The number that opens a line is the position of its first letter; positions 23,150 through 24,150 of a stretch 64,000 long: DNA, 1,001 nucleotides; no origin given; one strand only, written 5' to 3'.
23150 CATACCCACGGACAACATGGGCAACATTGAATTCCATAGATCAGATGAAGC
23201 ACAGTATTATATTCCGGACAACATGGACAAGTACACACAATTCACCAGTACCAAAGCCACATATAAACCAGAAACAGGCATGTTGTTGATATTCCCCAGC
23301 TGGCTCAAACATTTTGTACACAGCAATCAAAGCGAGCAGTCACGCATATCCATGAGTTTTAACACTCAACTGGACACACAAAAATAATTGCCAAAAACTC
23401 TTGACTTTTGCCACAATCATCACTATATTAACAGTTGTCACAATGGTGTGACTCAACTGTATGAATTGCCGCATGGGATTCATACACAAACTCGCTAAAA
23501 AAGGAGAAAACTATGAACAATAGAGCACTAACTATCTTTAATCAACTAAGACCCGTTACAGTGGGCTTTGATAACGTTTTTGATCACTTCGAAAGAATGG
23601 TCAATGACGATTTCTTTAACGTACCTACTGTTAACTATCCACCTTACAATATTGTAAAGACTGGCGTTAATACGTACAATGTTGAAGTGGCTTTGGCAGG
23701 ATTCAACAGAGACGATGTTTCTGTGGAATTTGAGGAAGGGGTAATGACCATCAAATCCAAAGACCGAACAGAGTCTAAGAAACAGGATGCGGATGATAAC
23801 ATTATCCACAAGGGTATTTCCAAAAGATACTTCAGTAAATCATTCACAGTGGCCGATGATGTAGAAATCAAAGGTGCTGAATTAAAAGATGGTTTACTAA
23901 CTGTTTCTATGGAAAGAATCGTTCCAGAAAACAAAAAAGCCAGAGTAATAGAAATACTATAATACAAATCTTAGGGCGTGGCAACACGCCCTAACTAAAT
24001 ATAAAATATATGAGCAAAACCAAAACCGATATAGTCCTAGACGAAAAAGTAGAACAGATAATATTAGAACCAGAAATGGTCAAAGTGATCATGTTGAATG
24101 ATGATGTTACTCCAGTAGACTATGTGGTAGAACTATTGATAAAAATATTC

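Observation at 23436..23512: Phage-encoded ROSE-type RNA thermometer on hsp20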

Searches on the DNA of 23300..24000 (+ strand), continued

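Call 31: search_with_rna_model(model_id=R2, sources=[window, L001, L002, L004, L005, L006, L007, L008, L010, L011, L013, L014, L015, L016, L017, L022, L023, L024, L026, L027, L028, L029, L032, L034, L035, L037, L038, L039, L040, L041, L042, L043, L046, L047, L048, L051, L052, L054, L058, L059, L060, L061, L063, L064, L068, L071, L072, L074, L076, L077, L081, L082], make_alignment=true, max_evalue=0.001)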
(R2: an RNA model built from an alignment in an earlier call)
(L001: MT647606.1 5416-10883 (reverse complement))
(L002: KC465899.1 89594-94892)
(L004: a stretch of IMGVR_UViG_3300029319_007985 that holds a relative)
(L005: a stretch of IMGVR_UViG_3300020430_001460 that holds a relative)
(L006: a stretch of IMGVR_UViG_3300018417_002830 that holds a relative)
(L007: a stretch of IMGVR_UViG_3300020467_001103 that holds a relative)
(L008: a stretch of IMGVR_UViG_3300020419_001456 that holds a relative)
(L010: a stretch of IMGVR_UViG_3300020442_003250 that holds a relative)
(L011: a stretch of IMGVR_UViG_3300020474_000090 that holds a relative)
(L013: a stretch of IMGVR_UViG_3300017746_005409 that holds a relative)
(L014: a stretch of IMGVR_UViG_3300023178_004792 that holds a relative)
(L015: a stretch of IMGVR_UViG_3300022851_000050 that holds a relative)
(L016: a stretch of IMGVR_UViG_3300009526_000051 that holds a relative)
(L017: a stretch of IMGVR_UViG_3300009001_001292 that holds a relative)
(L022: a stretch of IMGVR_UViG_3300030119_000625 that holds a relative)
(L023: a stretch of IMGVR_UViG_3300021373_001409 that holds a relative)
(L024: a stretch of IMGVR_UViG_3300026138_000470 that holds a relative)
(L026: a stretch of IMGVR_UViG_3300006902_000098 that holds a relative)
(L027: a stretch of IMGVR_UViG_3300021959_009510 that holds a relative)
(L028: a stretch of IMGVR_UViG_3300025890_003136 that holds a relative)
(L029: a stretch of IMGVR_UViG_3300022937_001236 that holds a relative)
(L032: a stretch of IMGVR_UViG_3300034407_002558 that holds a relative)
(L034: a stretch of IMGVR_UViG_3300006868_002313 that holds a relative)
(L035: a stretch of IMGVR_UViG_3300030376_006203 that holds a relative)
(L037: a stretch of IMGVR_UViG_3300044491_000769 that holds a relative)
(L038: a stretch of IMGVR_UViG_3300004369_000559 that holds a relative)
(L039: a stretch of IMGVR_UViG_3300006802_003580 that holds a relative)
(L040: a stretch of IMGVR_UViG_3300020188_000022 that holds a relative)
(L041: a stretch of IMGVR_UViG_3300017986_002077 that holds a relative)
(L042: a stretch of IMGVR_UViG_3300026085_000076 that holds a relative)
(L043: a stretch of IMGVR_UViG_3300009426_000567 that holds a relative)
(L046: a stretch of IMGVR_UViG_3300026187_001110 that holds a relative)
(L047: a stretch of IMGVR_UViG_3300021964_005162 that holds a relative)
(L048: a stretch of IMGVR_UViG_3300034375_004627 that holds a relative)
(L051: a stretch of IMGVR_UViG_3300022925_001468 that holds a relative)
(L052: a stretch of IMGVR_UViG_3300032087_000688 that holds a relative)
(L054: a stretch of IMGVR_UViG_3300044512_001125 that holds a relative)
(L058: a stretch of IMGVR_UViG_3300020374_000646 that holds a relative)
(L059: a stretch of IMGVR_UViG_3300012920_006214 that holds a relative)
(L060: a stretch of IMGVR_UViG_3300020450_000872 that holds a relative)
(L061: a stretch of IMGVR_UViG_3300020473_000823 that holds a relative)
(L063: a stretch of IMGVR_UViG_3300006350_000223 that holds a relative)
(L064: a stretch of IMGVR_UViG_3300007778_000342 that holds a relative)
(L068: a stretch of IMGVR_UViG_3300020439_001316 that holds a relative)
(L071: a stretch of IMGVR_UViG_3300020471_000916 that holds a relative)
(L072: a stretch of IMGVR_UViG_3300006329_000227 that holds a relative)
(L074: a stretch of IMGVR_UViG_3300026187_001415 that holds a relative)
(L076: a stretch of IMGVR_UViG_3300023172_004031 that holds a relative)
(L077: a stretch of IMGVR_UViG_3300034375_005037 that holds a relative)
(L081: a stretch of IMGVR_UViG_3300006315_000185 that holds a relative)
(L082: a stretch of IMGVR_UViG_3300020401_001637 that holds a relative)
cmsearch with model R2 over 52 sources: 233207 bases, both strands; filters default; matches with E-value up to 0.001: 37.
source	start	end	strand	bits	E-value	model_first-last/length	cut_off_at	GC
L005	1440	1497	+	87.1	2.4e-16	1-58/58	no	0.31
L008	1440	1497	+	87.1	2.4e-16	1-58/58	no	0.31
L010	1440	1497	+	87.1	2.4e-16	1-58/58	no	0.31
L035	1440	1497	+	87.1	2.4e-16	1-58/58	no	0.31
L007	1434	1491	+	86.3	3.7e-16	1-58/58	no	0.29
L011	1434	1491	+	84.5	9.1e-16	1-58/58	no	0.31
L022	1440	1498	+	83.7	1.4e-15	1-58/58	no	0.31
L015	1441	1497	+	79.9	9.2e-15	1-58/58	no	0.32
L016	1441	1497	+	79.9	9.2e-15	1-58/58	no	0.32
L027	1442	1498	+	78.4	2e-14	1-58/58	no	0.33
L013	1440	1499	+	77.8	2.7e-14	1-58/58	no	0.28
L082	769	828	+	75.1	1.1e-13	1-58/58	no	0.38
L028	1443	1498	+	74.7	1.3e-13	1-58/58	no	0.3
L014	1441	1496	+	60.6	1.6e-10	1-58/58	no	0.36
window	23458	23511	+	56.8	1.1e-09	1-58/58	no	0.39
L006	695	756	+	55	2.7e-09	1-58/58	no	0.29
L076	1432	1494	+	48.5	7.3e-08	1-58/58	no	0.3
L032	1175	1230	+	45.6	3.1e-07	1-58/58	no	0.36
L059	1445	1498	+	43.3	1e-06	1-58/58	no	0.35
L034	1445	1498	+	42.8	1.3e-06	1-58/58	no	0.3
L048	1446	1499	+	42.8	1.3e-06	1-58/58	no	0.3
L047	1338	1397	+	42.4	1.6e-06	1-58/58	no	0.28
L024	1441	1500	+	42.2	1.8e-06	1-58/58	no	0.28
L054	609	668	+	41.8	2.1e-06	1-58/58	no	0.28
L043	1441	1500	+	40.8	3.6e-06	1-58/58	no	0.3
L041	324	377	+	40.6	3.9e-06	1-58/58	no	0.35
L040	1446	1499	+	40.4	4.4e-06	1-58/58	no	0.35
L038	1437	1494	+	40.1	5.2e-06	1-58/58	no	0.34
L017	1441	1498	+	39.7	6.1e-06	1-58/58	no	0.34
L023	1442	1499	+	39.7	6.1e-06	1-58/58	no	0.34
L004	1429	1490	+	38.9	9.3e-06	1-58/58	no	0.35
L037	514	567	+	37.5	1.9e-05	1-58/58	no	0.41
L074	1387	1447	+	32.4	0.00025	1-58/58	no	0.28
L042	1438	1499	+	30.7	0.00059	1-58/58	no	0.34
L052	1438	1498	+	30.7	0.00059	1-58/58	no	0.3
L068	1446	1500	+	30.3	0.00071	1-58/58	no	0.38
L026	1433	1499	+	30.2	0.00078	1-58/58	no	0.25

Alignment A6: 37 matches aligned to the model, 82 columns, each read 5' to 3' on its own strand. Consensus structure (alignment columns), stored with it:
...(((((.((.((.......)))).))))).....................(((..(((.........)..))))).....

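Call 33: search_with_rna_model(model_id=R2, sources=[window, L001, L002, L004, L005, L006, L007, L008, L010, L011, L013, L014, L015, L016, L017, L022, L023, L024, L026, L027, L028, L029, L032, L034, L035, L037, L038, L039, L040, L041, L042, L043, L046, L047, L048, L051, L052, L054, L058, L059, L060, L061, L063, L064, L068, L071, L072, L074, L076, L077, L081, L082], make_alignment=true, max_evalue=0.3)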
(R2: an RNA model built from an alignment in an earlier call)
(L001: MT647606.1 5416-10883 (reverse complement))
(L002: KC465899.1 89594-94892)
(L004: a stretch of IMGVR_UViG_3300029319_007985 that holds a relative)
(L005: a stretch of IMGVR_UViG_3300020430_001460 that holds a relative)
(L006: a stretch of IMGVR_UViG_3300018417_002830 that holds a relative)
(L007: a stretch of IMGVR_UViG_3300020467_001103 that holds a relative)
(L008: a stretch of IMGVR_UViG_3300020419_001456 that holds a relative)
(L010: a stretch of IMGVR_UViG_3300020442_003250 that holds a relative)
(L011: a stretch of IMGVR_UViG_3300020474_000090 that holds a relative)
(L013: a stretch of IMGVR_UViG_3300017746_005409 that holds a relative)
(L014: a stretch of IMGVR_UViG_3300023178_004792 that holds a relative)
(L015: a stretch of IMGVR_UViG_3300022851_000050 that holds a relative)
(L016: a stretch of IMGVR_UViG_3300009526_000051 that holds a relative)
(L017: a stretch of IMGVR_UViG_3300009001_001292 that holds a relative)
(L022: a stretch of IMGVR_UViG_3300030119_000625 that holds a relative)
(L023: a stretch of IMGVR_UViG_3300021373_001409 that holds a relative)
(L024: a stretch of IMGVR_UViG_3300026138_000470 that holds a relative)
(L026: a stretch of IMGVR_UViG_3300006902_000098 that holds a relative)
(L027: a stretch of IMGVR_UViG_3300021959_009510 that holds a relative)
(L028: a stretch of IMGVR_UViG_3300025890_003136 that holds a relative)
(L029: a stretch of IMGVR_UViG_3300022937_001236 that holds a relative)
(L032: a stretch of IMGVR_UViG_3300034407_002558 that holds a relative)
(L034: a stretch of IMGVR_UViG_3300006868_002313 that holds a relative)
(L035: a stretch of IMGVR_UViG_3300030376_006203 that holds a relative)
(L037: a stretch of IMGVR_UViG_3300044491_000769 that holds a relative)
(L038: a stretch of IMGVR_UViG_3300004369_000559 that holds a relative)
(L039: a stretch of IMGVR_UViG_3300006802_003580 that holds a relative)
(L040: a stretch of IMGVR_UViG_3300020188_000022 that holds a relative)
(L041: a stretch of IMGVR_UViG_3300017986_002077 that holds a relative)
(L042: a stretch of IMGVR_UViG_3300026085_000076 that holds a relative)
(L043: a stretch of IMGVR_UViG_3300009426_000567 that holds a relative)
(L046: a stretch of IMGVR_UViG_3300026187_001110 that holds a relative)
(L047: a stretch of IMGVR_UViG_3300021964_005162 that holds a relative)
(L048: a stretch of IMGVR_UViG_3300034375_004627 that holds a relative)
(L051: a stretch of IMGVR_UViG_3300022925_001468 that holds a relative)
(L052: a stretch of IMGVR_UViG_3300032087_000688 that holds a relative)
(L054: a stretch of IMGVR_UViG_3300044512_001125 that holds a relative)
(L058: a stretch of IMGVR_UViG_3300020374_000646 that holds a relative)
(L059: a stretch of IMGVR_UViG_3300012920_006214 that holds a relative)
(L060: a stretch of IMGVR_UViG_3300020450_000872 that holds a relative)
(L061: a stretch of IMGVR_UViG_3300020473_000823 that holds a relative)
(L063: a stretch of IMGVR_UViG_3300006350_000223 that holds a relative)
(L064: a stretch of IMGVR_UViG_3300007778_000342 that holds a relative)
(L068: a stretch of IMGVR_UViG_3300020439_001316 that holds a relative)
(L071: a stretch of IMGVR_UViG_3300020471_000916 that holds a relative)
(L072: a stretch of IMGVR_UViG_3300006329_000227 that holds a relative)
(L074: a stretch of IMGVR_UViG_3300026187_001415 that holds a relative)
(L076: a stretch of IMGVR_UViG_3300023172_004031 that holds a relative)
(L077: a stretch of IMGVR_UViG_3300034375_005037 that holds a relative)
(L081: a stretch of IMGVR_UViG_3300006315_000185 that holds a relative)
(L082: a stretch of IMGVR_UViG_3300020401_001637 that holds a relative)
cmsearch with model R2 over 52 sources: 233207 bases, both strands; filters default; matches with E-value up to 0.3: 43.
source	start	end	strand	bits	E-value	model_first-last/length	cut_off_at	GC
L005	1440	1497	+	87.1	2.4e-16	1-58/58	no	0.31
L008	1440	1497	+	87.1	2.4e-16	1-58/58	no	0.31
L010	1440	1497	+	87.1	2.4e-16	1-58/58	no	0.31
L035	1440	1497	+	87.1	2.4e-16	1-58/58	no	0.31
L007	1434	1491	+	86.3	3.7e-16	1-58/58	no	0.29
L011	1434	1491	+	84.5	9.1e-16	1-58/58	no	0.31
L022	1440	1498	+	83.7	1.4e-15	1-58/58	no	0.31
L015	1441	1497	+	79.9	9.2e-15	1-58/58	no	0.32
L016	1441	1497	+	79.9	9.2e-15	1-58/58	no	0.32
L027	1442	1498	+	78.4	2e-14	1-58/58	no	0.33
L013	1440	1499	+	77.8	2.7e-14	1-58/58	no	0.28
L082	769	828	+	75.1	1.1e-13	1-58/58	no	0.38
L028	1443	1498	+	74.7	1.3e-13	1-58/58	no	0.3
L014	1441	1496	+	60.6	1.6e-10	1-58/58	no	0.36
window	23458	23511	+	56.8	1.1e-09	1-58/58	no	0.39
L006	695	756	+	55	2.7e-09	1-58/58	no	0.29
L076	1432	1494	+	48.5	7.3e-08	1-58/58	no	0.3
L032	1175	1230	+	45.6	3.1e-07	1-58/58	no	0.36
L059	1445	1498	+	43.3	1e-06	1-58/58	no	0.35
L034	1445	1498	+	42.8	1.3e-06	1-58/58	no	0.3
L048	1446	1499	+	42.8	1.3e-06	1-58/58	no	0.3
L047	1338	1397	+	42.4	1.6e-06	1-58/58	no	0.28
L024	1441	1500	+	42.2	1.8e-06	1-58/58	no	0.28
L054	609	668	+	41.8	2.1e-06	1-58/58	no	0.28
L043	1441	1500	+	40.8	3.6e-06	1-58/58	no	0.3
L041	324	377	+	40.6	3.9e-06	1-58/58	no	0.35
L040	1446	1499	+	40.4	4.4e-06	1-58/58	no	0.35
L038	1437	1494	+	40.1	5.2e-06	1-58/58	no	0.34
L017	1441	1498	+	39.7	6.1e-06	1-58/58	no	0.34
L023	1442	1499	+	39.7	6.1e-06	1-58/58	no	0.34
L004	1429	1490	+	38.9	9.3e-06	1-58/58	no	0.35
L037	514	567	+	37.5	1.9e-05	1-58/58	no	0.41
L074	1387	1447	+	32.4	0.00025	1-58/58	no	0.28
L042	1438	1499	+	30.7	0.00059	1-58/58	no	0.34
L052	1438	1498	+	30.7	0.00059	1-58/58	no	0.3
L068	1446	1500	+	30.3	0.00071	1-58/58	no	0.38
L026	1433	1499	+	30.2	0.00078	1-58/58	no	0.25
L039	1431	1498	+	25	0.011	1-58/58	no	0.31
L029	1435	1498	+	24.8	0.012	1-58/58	no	0.33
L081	1222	1282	+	24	0.018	1-58/58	no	0.33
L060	1435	1499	+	23.3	0.025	1-58/58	no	0.34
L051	171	236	+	22.5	0.037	1-58/58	no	0.33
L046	1434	1498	+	22.2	0.043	1-58/58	no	0.34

Alignment A7: 43 matches aligned to the model, 87 columns, each read 5' to 3' on its own strand. Consensus structure (alignment columns), stored with it:
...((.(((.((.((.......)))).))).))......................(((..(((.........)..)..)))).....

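Call 41: search_rna_families(sources=[L087, L088, L090, L094, L096, L097, L098, L099, L100, L103, L105, L114, L121, L132, L005, L024, L029, L040, L058], threshold=evalue, max_evalue=10, show_alignments=3)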
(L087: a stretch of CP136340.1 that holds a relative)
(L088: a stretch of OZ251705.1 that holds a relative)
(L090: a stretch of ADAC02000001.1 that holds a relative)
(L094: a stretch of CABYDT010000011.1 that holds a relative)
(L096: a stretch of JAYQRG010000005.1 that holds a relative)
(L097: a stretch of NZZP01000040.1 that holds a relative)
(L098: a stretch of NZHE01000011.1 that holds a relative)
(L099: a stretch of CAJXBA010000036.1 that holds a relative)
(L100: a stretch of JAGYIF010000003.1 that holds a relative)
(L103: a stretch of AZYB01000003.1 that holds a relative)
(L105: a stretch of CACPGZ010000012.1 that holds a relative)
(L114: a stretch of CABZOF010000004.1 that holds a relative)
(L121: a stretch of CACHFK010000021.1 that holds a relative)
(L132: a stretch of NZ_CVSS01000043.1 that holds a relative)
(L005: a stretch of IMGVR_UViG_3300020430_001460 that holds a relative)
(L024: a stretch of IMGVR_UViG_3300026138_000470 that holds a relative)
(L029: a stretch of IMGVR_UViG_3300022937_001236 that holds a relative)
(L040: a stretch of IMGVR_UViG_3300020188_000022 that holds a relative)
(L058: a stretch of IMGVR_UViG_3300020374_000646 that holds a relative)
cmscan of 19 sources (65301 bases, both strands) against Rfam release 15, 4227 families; matches with E-value up to 10: 10.
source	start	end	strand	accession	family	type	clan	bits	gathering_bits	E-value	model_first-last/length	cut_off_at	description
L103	2661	2732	+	RF00005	tRNA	Gene; tRNA;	CL00001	67.6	29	1.5e-12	1-71/71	no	tRNA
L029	2002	2050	+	RF01739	Glutamine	Cis-reg; riboswitch;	-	57.5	35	4.7e-10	1-53/53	no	Glutamine riboswitch aptamer (glnA leader)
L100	2543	2637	+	RF01770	rimP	Cis-reg; leader;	-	30.9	47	0.5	1-102/102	no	Gammaprotebacteria rimP leader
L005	57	114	+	RF00592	SNORD78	Gene; snRNA; snoRNA; CD-box;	CL00051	27.4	38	1.7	1-65/65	no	Small nucleolar RNA SNORD78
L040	1893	1997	+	RF00558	L20_leader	Cis-reg; leader;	-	27.3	58.7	0.35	1-127/127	no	Ribosomal protein L20 leader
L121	1443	1506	+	RF02523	ROSE_3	Cis-reg; thermoregulator;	-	26.4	43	0.28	1-69/69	no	Repression of heat shock gene expression (ROSE) element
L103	2687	2733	-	RF04354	Plastid-ycf2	Cis-reg;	-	24.9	65.7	0.88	1-75/75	no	Plastid-ycf2 5UTR RNA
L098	1676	1738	+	RF00570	SNORD64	Gene; snRNA; snoRNA; CD-box;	CL00069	24.2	40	3.5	1-67/67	no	Small Nucleolar RNA SNORD64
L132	3314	3416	+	RF01296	snoU85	Gene; snRNA; snoRNA; HACA-box;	CL00082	17.2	41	1.9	1-329/329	no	Small nucleolar RNA U85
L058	3080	3159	-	RF02671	Ysr35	Gene; sRNA;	-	14.9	428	6.9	1-339/339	no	Yersinia sRNA 35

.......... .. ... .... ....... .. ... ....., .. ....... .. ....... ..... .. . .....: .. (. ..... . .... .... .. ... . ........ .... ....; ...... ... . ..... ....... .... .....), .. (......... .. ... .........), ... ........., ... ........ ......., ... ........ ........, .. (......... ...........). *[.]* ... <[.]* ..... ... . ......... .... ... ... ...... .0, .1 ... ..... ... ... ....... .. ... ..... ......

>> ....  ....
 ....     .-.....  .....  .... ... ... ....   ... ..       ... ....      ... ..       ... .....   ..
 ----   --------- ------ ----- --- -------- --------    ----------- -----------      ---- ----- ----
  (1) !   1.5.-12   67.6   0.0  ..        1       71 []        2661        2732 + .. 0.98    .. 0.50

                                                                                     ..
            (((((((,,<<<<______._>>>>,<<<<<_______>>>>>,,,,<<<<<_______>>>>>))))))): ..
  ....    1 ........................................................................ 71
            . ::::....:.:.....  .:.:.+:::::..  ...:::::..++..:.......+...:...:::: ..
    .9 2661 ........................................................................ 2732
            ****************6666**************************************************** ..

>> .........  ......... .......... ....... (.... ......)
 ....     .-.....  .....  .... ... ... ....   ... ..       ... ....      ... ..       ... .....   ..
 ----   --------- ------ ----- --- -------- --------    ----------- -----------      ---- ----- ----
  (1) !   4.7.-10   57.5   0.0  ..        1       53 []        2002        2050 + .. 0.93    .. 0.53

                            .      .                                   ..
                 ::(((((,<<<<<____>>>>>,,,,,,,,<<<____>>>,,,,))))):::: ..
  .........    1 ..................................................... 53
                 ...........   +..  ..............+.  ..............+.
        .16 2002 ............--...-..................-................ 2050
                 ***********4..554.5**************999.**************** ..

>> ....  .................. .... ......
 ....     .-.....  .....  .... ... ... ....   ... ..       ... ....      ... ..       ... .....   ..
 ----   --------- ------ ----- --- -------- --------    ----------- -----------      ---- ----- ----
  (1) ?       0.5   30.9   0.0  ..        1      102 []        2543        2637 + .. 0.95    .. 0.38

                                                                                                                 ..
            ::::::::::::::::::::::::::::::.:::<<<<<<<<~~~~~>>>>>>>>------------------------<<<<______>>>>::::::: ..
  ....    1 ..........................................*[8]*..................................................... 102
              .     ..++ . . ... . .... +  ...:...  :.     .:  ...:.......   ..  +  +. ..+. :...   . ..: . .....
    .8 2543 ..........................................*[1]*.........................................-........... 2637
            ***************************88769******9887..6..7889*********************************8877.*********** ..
